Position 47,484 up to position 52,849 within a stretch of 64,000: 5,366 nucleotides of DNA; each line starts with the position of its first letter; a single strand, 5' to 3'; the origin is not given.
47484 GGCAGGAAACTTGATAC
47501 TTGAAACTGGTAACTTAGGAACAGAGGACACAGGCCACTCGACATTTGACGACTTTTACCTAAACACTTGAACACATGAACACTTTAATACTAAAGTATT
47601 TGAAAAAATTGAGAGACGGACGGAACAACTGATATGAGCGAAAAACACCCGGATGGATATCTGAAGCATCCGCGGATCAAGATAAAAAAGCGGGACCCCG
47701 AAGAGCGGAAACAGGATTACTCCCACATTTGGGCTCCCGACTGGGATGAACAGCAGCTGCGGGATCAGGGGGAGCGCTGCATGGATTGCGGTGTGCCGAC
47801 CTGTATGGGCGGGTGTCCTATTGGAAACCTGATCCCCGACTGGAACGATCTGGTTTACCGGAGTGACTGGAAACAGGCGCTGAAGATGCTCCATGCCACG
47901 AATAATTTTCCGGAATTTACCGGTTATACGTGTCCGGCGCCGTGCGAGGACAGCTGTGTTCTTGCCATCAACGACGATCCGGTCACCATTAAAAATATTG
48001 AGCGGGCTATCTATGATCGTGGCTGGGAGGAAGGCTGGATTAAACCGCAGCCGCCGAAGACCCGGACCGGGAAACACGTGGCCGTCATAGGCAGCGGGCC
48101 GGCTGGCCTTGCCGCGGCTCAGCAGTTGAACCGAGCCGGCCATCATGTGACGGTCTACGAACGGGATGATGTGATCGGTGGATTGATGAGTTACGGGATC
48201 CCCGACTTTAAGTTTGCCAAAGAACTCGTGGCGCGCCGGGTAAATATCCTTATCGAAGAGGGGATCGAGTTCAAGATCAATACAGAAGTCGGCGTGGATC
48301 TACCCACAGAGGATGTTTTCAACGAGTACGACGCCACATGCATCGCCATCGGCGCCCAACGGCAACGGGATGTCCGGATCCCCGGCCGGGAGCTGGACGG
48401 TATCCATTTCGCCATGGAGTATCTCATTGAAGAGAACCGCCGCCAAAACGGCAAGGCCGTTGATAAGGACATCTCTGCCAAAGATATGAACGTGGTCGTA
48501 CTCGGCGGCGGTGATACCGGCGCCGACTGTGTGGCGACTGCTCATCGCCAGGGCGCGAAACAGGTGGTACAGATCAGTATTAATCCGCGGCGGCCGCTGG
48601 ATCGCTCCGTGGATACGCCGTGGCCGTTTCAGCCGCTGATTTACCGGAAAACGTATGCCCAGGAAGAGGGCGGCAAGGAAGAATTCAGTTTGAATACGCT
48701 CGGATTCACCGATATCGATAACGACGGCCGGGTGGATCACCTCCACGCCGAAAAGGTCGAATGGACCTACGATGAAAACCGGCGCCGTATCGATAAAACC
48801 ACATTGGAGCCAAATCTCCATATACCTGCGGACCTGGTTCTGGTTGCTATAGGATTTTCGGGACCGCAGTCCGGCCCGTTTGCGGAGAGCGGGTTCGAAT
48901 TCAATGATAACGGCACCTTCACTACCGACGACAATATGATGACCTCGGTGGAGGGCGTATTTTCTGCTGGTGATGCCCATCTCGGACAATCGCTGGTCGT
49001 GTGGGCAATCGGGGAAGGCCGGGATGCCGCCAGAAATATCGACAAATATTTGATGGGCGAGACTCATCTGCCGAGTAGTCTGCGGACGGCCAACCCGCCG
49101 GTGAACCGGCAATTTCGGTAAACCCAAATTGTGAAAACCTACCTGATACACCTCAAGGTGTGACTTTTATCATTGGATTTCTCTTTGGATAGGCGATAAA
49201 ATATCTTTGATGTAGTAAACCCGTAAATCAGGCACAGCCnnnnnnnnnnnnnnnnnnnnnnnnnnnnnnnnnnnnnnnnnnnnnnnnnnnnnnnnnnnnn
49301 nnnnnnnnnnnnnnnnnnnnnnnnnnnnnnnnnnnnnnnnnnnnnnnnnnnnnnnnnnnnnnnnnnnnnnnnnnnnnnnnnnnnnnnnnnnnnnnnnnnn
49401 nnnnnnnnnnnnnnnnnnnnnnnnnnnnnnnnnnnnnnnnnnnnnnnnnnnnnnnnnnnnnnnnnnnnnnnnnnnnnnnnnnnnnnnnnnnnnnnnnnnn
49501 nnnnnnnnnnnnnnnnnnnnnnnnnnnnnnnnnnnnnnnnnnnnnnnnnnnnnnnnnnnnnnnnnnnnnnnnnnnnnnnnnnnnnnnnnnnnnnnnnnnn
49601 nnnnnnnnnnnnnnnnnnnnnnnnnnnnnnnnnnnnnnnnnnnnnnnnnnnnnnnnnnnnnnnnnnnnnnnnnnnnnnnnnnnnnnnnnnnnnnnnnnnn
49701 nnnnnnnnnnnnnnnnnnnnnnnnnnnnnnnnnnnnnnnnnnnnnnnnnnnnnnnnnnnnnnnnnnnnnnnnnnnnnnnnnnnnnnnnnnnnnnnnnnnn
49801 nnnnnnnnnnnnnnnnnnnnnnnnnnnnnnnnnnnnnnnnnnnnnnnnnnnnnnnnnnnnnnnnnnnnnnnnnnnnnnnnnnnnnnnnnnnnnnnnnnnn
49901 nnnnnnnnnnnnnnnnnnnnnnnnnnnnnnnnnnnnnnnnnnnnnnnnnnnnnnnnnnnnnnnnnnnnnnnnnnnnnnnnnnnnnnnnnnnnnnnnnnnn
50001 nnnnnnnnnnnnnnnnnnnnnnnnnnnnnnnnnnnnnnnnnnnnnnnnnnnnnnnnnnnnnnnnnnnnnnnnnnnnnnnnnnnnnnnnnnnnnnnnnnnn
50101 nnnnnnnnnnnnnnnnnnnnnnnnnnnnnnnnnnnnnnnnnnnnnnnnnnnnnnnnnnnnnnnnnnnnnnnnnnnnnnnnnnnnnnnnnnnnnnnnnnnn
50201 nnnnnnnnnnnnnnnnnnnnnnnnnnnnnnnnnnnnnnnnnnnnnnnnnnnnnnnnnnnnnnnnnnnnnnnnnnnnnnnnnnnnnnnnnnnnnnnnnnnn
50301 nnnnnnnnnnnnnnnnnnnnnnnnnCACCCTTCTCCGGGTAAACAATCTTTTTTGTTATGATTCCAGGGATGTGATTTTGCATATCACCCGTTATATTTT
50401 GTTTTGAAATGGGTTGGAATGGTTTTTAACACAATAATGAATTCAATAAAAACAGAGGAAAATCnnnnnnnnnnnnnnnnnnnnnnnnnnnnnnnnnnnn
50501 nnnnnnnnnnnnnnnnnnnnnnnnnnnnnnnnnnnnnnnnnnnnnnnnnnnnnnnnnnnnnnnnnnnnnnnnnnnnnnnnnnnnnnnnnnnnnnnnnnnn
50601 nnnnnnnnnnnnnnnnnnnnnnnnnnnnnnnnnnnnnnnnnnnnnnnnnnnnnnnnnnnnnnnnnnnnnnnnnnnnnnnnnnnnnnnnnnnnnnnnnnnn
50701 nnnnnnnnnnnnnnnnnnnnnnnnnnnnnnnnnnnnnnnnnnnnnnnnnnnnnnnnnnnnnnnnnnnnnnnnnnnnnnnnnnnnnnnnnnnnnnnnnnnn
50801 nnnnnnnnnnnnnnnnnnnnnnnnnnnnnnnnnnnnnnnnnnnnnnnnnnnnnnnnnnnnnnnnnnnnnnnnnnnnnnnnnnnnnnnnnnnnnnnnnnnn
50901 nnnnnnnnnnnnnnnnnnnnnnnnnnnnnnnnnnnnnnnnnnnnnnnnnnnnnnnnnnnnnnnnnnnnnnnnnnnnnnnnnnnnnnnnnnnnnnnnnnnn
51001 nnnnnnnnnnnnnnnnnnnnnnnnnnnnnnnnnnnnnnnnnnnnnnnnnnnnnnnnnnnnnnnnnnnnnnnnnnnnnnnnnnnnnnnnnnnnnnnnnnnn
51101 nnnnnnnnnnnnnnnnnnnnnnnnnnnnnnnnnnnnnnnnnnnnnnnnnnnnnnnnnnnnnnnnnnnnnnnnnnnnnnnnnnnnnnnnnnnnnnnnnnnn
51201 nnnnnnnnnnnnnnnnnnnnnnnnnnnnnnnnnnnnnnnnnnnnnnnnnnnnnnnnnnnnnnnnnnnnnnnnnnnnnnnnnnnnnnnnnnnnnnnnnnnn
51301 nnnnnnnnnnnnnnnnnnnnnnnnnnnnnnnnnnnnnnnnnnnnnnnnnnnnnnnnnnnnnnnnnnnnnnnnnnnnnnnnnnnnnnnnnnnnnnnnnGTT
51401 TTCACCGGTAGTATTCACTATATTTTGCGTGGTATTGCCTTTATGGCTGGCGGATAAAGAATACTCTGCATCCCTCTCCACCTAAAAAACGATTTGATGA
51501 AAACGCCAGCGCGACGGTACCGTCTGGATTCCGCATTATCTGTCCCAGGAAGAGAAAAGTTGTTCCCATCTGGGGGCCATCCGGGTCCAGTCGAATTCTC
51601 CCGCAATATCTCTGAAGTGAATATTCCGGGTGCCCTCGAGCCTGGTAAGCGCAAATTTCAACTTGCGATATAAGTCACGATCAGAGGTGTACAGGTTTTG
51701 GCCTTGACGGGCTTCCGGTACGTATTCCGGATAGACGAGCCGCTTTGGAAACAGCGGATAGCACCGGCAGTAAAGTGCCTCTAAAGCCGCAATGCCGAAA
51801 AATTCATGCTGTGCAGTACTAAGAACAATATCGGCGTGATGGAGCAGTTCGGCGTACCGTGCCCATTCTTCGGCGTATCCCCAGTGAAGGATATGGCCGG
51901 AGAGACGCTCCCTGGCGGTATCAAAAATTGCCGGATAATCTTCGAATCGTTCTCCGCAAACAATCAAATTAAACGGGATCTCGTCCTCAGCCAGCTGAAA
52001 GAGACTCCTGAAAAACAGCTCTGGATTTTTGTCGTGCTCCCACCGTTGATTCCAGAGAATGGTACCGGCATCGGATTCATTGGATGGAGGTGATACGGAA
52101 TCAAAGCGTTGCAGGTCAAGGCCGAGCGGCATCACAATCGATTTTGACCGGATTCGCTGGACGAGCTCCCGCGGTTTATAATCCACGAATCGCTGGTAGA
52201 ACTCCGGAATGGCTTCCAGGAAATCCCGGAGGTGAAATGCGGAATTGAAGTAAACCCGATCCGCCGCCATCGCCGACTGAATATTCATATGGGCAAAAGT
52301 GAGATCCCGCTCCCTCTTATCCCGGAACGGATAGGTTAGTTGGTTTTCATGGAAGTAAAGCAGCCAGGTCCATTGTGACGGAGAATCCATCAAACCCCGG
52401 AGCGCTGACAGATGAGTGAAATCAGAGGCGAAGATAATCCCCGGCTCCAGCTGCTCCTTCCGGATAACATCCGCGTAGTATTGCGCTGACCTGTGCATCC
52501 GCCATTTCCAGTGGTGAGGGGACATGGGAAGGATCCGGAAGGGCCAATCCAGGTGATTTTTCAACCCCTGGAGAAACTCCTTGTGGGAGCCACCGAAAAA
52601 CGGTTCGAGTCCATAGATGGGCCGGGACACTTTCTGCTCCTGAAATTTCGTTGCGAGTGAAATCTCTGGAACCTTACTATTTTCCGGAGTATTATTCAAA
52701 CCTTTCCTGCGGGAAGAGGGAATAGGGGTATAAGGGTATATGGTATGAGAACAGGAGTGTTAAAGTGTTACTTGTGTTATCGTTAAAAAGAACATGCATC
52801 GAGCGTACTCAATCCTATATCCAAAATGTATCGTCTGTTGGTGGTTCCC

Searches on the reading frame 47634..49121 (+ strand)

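Call 31: search_protein_families(library=pfam, proteins=[window:47634-49121:+])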
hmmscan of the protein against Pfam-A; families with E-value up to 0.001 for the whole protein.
window:47634-49121:+ (495 aa): 17 families
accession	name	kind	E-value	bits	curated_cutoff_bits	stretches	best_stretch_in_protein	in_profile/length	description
PF07992.20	Pyr_redox_2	-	1.3e-29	104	26.1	2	148-319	2-176/291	Pyridine nucleotide-disulphide oxidoreductase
PF14691.11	Fer4_20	-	5.5e-22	78.1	25.8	1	36-134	11-112/113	Dihydroprymidine dehydrogenase domain II, 4Fe-4S cluster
PF00070.33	Pyr_redox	-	3.6e-10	40.6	22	1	148-182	1-35/82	Pyridine nucleotide-disulphide oxidoreductase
PF13450.12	NAD_binding_8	-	3.8e-10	40.3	21.9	1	151-186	1-36/68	NAD(P)-binding Rossmann-like domain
PF12831.13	FAD_oxidored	-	2.8e-09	37.2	27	1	149-189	2-42/416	FAD dependent oxidoreductase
PF01593.30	Amino_oxidase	-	1.3e-08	35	19.8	1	157-185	2-30/443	Flavin containing amine oxidoreductase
PF13738.12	Pyr_redox_3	-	1.3e-08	34.9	30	0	151-187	2-39/305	Pyridine nucleotide-disulphide oxidoreductase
PF01266.30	DAO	-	3e-06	27.4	27.9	1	148-182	1-35/353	FAD dependent oxidoreductase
PF03486.20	HI0933_like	-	4.2e-06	26.8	50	1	148-182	2-36/244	HI0933-like protein Rossmann domain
PF01262.27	AlaDh_PNT_C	-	7e-06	26.1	23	0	148-178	30-60/214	Alanine dehydrogenase/PNT, C-terminal domain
PF13241.12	NAD_binding_7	-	1.3e-05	26.1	22.1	0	145-178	6-39/104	Putative NAD(P)-binding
PF00890.30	FAD_binding_2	-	2e-05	24.4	20.4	1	149-183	2-36/414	FAD binding domain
PF01494.25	FAD_binding_3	-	0.00013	21.8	22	1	148-178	3-33/349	FAD binding domain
PF01946.23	Thi4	-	0.00019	21.2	26.2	1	148-203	19-73/235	Thi4 family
PF01134.28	GIDA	-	0.00024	20.7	22.1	0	149-175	2-28/391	Glucose inhibited division protein A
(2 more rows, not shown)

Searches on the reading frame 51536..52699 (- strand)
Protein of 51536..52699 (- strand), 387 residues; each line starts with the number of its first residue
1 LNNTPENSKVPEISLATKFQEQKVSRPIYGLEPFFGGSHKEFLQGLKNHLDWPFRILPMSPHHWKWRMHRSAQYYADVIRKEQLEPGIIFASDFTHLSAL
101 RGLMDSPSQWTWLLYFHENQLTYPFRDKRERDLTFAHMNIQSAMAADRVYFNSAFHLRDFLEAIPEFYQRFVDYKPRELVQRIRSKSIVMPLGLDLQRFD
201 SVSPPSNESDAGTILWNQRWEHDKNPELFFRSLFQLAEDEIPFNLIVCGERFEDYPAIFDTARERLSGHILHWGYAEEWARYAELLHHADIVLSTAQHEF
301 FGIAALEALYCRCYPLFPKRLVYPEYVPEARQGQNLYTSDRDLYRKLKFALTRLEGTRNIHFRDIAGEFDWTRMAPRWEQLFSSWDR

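Call 32: search_protein_families(library=pfam, proteins=[window:51536-52699:-])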
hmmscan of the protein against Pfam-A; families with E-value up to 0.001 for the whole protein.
window:51536-52699:- (387 aa): 4 families
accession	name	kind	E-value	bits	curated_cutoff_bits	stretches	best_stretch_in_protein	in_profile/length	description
PF12038.13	QTMAN_N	-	1.7e-53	181.3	25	1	28-194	2-168/168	tRNA-queuosine alpha-mannosyltransferase N-terminal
PF00534.26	Glycos_transf_1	-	5.5e-12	46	26.4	1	211-333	15-137/172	Glycosyl transferases group 1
PF13692.12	Glyco_trans_1_4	-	1.1e-05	26.2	27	1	215-313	5-101/142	Glycosyl transferases group 1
PF20706.3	GT4-conflict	-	0.00052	19.5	26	1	202-311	190-304/385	Family 4 Glycosyltransferase in conflict systems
